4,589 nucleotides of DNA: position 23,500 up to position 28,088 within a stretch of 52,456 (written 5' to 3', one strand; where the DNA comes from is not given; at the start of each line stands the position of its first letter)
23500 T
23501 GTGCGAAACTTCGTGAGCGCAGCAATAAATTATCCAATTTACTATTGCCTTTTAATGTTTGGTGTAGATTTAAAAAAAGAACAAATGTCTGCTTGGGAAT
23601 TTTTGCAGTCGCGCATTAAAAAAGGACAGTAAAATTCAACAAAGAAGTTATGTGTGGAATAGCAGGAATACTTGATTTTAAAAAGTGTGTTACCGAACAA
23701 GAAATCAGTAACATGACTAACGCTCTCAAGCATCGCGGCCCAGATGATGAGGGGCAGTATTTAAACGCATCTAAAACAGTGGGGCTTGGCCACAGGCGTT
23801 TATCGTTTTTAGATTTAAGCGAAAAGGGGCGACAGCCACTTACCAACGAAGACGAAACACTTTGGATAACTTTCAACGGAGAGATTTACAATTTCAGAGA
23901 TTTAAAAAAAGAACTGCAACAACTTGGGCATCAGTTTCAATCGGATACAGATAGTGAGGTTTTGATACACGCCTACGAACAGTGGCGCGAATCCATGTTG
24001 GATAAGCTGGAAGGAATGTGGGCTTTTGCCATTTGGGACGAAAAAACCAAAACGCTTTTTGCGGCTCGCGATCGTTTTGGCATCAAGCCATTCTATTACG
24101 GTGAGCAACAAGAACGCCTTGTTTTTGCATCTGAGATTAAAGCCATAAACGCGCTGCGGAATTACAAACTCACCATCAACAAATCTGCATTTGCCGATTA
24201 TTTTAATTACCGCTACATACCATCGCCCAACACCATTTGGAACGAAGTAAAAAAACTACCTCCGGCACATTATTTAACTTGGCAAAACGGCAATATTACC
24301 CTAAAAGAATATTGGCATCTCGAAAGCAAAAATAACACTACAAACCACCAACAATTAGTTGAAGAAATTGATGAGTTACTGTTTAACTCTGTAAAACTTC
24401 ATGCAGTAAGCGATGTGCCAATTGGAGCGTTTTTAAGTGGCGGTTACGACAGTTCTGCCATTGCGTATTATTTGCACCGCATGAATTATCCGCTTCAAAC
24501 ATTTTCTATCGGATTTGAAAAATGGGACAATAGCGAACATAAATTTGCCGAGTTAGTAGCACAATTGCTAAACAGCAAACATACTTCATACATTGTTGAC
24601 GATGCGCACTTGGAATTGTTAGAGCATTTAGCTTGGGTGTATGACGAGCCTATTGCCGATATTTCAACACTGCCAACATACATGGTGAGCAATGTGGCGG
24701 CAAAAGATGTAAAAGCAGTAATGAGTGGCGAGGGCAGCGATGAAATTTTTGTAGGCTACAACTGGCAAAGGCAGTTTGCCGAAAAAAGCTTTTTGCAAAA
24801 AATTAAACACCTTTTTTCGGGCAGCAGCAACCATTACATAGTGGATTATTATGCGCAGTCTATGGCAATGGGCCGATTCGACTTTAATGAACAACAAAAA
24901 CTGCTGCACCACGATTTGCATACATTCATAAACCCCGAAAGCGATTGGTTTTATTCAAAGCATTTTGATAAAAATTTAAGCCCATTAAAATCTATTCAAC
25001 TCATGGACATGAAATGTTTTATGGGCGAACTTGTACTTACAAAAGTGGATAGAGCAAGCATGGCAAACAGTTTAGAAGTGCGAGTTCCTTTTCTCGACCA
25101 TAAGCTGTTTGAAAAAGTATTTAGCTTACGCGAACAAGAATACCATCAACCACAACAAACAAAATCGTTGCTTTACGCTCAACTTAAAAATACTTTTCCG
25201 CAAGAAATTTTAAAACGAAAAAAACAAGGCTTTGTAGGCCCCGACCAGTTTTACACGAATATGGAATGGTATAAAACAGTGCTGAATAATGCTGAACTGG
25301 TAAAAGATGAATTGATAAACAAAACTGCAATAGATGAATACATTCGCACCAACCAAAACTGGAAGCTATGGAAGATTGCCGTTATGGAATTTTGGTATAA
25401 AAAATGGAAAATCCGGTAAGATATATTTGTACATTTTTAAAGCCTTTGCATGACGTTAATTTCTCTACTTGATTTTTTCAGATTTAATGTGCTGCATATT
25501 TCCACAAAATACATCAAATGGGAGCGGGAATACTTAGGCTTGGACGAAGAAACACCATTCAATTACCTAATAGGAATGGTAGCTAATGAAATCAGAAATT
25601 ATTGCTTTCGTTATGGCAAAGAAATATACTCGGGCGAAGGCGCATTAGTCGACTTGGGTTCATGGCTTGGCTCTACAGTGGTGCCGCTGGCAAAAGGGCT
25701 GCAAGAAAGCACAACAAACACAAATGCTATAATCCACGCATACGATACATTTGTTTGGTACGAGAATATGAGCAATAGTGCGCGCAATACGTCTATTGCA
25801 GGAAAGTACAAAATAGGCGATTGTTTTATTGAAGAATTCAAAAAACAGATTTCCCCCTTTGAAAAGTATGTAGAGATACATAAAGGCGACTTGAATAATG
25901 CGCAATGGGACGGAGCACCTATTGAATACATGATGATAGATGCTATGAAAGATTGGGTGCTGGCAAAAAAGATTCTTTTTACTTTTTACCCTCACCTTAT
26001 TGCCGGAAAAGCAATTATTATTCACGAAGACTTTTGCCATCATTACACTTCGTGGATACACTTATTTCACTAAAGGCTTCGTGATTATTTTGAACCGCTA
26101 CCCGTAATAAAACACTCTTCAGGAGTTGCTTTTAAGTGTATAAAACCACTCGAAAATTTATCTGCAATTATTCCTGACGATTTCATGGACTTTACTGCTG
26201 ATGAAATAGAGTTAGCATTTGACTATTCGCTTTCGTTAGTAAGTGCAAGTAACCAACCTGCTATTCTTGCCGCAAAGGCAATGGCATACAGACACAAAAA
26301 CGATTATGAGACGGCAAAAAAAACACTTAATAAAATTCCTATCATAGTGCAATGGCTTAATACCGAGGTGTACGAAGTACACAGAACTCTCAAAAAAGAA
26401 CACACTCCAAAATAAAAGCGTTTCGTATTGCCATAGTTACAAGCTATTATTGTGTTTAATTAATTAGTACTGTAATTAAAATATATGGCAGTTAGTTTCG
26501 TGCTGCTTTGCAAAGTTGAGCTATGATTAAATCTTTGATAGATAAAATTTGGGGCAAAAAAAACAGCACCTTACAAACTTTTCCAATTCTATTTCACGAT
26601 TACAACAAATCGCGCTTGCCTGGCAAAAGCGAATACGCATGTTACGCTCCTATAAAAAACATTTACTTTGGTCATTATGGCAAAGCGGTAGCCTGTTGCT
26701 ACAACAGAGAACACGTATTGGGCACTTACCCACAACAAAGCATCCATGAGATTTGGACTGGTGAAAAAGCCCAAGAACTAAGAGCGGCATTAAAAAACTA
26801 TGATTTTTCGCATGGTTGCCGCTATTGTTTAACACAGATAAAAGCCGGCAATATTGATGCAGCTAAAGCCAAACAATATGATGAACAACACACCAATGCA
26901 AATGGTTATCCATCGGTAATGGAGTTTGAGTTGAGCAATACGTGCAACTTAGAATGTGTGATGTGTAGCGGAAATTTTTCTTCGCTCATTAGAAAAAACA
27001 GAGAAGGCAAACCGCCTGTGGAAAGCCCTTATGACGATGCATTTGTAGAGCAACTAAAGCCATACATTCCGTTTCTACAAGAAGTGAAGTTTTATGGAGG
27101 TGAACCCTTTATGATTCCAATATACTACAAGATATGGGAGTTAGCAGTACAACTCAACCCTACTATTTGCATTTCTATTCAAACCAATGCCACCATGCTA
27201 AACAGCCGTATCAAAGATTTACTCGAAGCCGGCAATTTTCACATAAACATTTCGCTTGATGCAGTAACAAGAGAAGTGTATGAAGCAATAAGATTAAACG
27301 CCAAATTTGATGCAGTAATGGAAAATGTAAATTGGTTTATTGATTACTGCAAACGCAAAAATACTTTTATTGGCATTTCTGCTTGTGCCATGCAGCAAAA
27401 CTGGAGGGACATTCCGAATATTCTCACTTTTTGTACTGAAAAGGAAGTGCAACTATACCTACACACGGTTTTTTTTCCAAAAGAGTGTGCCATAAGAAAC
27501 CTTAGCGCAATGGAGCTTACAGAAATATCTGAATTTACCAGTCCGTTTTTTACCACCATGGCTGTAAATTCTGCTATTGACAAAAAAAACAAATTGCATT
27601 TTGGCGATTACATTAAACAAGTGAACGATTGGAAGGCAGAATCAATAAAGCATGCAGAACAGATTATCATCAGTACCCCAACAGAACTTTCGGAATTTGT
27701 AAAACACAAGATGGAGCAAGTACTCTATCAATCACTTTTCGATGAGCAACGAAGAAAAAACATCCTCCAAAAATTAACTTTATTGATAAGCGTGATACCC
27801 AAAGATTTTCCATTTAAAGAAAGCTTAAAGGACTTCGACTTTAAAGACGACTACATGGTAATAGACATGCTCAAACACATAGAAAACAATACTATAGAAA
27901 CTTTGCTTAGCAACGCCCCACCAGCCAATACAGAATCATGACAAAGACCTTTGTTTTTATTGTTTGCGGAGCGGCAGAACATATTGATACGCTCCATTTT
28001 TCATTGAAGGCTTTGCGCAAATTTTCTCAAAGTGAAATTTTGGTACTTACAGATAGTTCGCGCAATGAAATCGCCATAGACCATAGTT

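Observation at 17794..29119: Eleven-gene, tightly packed operon of tailoring enzymes with no recognisable scaffold synthase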

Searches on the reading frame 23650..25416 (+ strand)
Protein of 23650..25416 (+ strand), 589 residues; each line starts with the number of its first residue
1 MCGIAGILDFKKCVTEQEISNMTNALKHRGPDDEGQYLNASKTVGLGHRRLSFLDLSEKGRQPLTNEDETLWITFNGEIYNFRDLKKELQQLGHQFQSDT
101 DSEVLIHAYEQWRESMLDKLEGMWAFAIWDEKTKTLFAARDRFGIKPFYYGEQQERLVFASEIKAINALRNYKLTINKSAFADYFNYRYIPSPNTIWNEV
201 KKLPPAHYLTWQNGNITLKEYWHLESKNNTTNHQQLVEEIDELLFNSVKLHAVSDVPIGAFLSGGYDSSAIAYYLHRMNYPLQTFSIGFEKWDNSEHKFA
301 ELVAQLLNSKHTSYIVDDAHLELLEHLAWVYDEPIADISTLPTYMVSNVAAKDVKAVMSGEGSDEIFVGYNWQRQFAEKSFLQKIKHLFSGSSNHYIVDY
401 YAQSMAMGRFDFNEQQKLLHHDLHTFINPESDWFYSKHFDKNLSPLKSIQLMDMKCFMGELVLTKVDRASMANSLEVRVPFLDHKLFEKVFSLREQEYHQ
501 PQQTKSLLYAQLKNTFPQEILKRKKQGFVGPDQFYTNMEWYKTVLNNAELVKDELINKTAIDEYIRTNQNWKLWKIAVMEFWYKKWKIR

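Call 9: search_protein_families(library=pfam, proteins=[window:23650-25416:+], max_evalue=0.01)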
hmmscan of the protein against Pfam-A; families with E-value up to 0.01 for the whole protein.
window:23650-25416:+ (589 aa): 6 families
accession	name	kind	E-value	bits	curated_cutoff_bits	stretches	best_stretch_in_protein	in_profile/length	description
PF00733.27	Asn_synthase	-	1.5e-74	252.2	21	1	239-583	1-353/354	Asparagine synthase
PF13537.11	GATase_7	-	1.1e-48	164.8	25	1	48-167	1-122/123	Glutamine amidotransferase domain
PF13522.11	GATase_6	-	3.5e-43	147.2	27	1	32-162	2-130/130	Glutamine amidotransferase domain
PF12481.13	DUF3700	-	1.2e-08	35.1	27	1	68-167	74-177/228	Aluminium induced protein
PF24167.1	DUF7411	-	0.0011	19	28.7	1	261-362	6-104/194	Family of unknown function (DUF7411)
PF06508.19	QueC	-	0.0016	18.4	22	1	261-325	5-67/210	Queuosine biosynthesis protein QueC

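Call 10: search_protein_families(library=ncbifam, proteins=[window:23650-25416:+], max_evalue=0.01)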
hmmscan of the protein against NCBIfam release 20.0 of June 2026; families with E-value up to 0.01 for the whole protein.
window:23650-25416:+ (589 aa): 10 families
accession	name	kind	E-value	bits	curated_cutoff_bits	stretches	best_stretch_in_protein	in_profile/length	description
TIGR01536.1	asn_synth_AEB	equivalog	3.6e-154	514.6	267.1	1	2-528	1-517/517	asparagine synthase (glutamine-hydrolyzing)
TIGR03108.1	eps_aminotran_1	hypoth_equivalog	5e-152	507.8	816.9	2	1-379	1-383/628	XrtA/PEP-CTERM system amidotransferase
TIGR03104.1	trio_amidotrans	equivalog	4.2e-116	388.5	570.1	1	1-584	1-587/589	N-acetylglutaminylglutamine amidotransferase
NF006949.0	PRK09431.1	equivalog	1.3e-93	314.4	499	3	1-168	1-167/554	asparagine synthase B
NF033535.1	lass_lactam_cya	exception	1.3e-77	261.9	525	2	1-378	1-388/668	lasso peptide isopeptide bond-forming cyclase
NF033561.1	macrolact_Ik_Al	subfamily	1.1e-15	57.2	300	2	125-281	82-237/561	albusnodin/ikarugamycin family macrolactam cyclase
TIGR01134.1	purF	equivalog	2.1e-15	57.1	350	1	41-171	63-204/432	amidophosphoribosyltransferase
NF001484.0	PRK00331.1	subfamily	6e-15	54.7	381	1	39-227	62-256/601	isomerizing glutamine--fructose-6-phosphate transaminase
TIGR01135.1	glmS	equivalog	8.8e-14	50.9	418.05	1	40-241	62-269/607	glutamine--fructose-6-phosphate transaminase (isomerizing)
NF011155.0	PRK14561.1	equivalog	0.00097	18.9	207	1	261-360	6-101/195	hypothetical protein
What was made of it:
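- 23650..25419 (+): Glutamine-hydrolysing AsnB-type amidotransferase (Cys2 nucleophile, SGGYDS PP-loop). Its likely role is to convert a carboxylate to a carboxamide. TIGR03108 (the WbpS-type family) scores 507.8 bits, below its 816.9 cut-off (call 10).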

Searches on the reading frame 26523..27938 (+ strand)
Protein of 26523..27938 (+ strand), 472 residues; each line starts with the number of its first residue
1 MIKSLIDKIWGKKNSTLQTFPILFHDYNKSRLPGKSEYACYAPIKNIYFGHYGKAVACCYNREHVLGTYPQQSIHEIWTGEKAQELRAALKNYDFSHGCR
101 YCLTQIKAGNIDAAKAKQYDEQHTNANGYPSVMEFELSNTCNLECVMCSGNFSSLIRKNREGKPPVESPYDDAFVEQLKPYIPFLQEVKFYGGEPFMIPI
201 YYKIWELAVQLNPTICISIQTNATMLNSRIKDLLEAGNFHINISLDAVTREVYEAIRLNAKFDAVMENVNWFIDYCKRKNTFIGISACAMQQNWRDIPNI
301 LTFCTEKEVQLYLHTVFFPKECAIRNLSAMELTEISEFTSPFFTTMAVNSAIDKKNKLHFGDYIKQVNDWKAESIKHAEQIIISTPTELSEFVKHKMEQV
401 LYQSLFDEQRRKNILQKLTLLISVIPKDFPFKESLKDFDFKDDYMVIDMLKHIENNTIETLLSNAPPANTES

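Call 9: search_protein_families(library=pfam, proteins=[window:26523-27938:+], max_evalue=0.01)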
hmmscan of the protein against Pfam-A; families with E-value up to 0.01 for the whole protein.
window:26523-27938:+ (472 aa): 3 families
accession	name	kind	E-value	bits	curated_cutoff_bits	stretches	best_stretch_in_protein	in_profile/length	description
PF04055.27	Radical_SAM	-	8.9e-19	68.7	29.5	1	136-283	2-144/166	Radical SAM superfamily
PF13186.11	SPASM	-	1.2e-08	35.5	21.5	1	40-102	1-66/67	Iron-sulfur cluster-binding domain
PF13353.11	Fer4_12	-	0.0024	18.6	22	0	139-212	13-81/137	4Fe-4S single cluster domain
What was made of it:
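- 26523..27941 (+): Radical SAM enzyme with an N-terminal twitch/SPASM-like Cys-rich domain. PF04055 and PF13186 (residues 40-102) hit (call 9).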

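Call 10: search_protein_families(library=ncbifam, proteins=[window:26523-27938:+], max_evalue=0.01)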
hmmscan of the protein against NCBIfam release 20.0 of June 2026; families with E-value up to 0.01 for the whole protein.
window:26523-27938:+ (472 aa): 47 families (the best 25 are shown)
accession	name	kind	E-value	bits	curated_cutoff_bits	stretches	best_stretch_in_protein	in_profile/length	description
NF033640.1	N_Twi_rSAM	subfamily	9.8e-47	159.9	170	1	37-376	2-364/398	twitch domain-containing radical SAM protein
TIGR04311.1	rSAM_Geo_metal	subfamily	1.1e-17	64.2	400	1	129-346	1-214/423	radical SAM/SPASM family putative metalloenzyme maturase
TIGR02666.1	moaA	equivalog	4.1e-16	58.9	284.05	1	137-343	16-220/336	GTP 3',8-cyclase MoaA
TIGR04317.1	W_rSAM_matur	equivalog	4.4e-16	58.9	380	1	135-326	8-193/349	tungsten cofactor oxidoreductase radical SAM maturase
TIGR02668.1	moaA_archaeal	equivalog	1.4e-14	53.8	325.25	1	136-322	15-192/303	GTP 3',8-cyclase MoaA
NF001199.0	PRK00164.2-1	equivalog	2.2e-14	53.3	231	1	136-327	17-198/308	GTP 3',8-cyclase MoaA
TIGR04053.2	TIGR04053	equivalog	1.6e-12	47.4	395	1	127-318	4-185/366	TIGR04053 family radical SAM/SPASM domain-containing protein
TIGR04054.1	rSAM_NirJ1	equivalog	3.3e-12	45.7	650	1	120-310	25-203/387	putative heme d1 biosynthesis radical SAM protein NirJ1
TIGR04051.1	rSAM_NirJ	equivalog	1.6e-11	43.8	515.45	1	135-313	6-173/354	heme d1 biosynthesis radical SAM protein NirJ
TIGR04055.1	rSAM_NirJ2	equivalog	2.9e-11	43.5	500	1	135-318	4-173/326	putative heme d1 biosynthesis radical SAM protein NirJ2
NF041298.1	rSAM_mat_DynA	equivalog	5.5e-11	42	450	1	141-316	11-186/356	dynobactin maturation radical SAM/SPASM protein DynA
TIGR04546.1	rSAM_ahbC_deAc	equivalog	1.2e-10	40.8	650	1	132-310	40-206/390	12,18-didecarboxysiroheme deacetylase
TIGR03942.1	sulfatase_rSAM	equivalog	1.6e-10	40.6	349.45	1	136-310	6-182/363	anaerobic sulfatase maturase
TIGR03962.1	mycofact_rSAM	equivalog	5.5e-10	38.9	265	1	130-311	11-180/339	mycofactocin radical SAM maturase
NF050038.1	rSAM_RiPP_GggB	equivalog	5.5e-10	38.8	650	1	126-357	37-260/398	streptosactin maturase GggB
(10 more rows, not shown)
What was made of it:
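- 26523..27941 (+): NF033640 scores 159.9 bits against a 170 cut-off (call 10).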

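Call 56: search_solved_structures(query=window:26523-27938:+, max_evalue=0.01)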
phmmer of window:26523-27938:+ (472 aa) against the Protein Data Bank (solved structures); distinct sequences matched with E-value up to 0.01: 6.
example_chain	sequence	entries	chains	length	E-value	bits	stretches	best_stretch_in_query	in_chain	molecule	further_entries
7tol_A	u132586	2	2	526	0.0002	23.3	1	133-257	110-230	glycerol dibiphytanyl glycerol tetraether - macrocyclic archaeol synthase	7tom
6y1x_A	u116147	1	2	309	0.00038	22.4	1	133-256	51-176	Radical SAM domain protein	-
1tv7_A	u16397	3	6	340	0.0013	20.6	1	172-272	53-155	Molybdenum cofactor biosynthesis protein A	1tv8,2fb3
2fb2_A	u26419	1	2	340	0.0014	20.5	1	174-272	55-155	Molybdenum cofactor biosynthesis protein A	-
4m7s_A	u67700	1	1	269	0.0083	18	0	34-111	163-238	BtrN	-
4m7t_A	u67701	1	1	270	0.0088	17.9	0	34-94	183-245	BtrN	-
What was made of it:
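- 26523..27941 (+): PDB hits are weak: GDGT-MAS, MoaA and BtrN (call 56).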
